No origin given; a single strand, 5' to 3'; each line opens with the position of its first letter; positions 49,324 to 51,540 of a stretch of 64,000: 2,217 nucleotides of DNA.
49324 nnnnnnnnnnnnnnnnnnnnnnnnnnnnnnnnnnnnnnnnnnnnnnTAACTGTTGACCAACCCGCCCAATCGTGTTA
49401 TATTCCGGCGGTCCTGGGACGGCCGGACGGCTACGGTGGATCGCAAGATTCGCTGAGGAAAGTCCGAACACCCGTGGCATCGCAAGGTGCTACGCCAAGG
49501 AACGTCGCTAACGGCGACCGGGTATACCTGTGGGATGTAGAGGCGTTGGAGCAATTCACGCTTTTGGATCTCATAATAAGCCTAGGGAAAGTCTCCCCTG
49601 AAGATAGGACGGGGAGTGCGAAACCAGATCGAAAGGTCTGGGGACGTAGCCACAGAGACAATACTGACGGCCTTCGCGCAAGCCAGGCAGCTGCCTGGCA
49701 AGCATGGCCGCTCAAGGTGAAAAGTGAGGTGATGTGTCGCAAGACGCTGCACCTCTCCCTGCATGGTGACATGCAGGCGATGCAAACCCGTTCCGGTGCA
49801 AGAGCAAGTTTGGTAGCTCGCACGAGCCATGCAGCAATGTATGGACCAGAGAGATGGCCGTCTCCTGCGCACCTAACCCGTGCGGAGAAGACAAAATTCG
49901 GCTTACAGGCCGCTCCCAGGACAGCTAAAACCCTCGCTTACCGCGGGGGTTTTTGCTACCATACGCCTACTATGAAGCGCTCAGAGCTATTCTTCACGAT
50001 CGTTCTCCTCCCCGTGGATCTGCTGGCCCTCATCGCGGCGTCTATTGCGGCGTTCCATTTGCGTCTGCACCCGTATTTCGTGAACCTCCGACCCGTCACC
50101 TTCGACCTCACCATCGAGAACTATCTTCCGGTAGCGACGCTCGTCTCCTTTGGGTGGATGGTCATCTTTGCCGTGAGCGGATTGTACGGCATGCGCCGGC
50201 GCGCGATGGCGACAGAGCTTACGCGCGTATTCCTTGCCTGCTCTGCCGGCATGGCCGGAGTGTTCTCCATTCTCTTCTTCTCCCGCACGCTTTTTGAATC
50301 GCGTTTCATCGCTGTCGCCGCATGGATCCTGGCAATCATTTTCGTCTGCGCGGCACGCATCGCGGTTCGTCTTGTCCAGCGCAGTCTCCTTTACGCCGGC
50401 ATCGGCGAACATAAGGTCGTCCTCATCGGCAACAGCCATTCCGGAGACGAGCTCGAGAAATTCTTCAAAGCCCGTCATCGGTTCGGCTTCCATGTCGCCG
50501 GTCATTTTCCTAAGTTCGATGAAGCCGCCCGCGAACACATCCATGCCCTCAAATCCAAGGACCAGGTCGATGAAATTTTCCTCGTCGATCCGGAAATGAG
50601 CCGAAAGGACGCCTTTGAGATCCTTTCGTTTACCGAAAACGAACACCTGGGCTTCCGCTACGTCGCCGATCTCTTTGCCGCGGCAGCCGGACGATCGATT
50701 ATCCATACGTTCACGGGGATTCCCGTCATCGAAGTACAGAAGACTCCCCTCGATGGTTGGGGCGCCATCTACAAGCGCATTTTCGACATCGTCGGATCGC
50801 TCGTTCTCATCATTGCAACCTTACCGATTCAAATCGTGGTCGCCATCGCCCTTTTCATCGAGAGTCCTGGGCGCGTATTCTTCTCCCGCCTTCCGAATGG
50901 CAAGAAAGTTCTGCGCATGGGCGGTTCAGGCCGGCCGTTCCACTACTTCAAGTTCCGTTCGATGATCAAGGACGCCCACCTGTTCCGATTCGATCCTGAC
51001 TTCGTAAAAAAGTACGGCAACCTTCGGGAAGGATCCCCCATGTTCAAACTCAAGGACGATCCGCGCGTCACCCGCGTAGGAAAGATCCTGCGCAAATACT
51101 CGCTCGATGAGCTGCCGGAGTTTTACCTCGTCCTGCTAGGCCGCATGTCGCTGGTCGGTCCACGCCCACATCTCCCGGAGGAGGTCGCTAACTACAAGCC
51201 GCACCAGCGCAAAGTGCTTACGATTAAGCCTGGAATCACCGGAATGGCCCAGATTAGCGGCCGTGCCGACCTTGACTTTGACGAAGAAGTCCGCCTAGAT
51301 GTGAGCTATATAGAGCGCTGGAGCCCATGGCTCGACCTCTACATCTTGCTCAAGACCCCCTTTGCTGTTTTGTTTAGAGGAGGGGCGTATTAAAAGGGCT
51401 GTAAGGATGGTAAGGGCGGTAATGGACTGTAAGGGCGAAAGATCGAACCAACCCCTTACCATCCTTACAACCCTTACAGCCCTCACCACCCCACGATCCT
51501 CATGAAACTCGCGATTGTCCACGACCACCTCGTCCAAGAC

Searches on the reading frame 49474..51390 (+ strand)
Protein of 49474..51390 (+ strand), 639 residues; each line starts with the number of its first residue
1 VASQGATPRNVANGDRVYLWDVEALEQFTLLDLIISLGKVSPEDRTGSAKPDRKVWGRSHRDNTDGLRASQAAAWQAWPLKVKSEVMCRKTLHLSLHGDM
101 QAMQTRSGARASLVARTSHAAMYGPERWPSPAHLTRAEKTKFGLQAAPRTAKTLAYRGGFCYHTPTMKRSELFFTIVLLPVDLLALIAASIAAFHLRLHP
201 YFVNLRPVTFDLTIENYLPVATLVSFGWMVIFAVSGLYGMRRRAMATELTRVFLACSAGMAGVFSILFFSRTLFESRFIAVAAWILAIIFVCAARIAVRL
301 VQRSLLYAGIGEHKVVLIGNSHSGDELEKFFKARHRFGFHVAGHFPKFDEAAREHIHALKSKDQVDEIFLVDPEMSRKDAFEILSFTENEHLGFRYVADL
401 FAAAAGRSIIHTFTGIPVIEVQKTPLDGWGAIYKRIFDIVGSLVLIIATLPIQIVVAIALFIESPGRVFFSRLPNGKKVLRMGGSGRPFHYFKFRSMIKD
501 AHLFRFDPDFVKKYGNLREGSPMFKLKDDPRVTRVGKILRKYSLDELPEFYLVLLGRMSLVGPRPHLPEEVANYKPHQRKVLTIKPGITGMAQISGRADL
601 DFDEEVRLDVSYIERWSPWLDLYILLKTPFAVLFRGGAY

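Call 39: search_protein_families(library=pfam, proteins=[window:49474-51390:+], max_evalue=0.01)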
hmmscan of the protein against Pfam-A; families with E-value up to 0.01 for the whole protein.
window:49474-51390:+ (639 aa): 2 families
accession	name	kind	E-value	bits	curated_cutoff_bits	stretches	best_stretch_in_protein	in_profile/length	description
PF02397.22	Bac_transf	-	7.3e-57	192.2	27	1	434-633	1-178/179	Bacterial sugar transferase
PF13727.12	CoA_binding_3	-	2.6e-06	28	25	1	235-356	3-121/175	CoA-binding domain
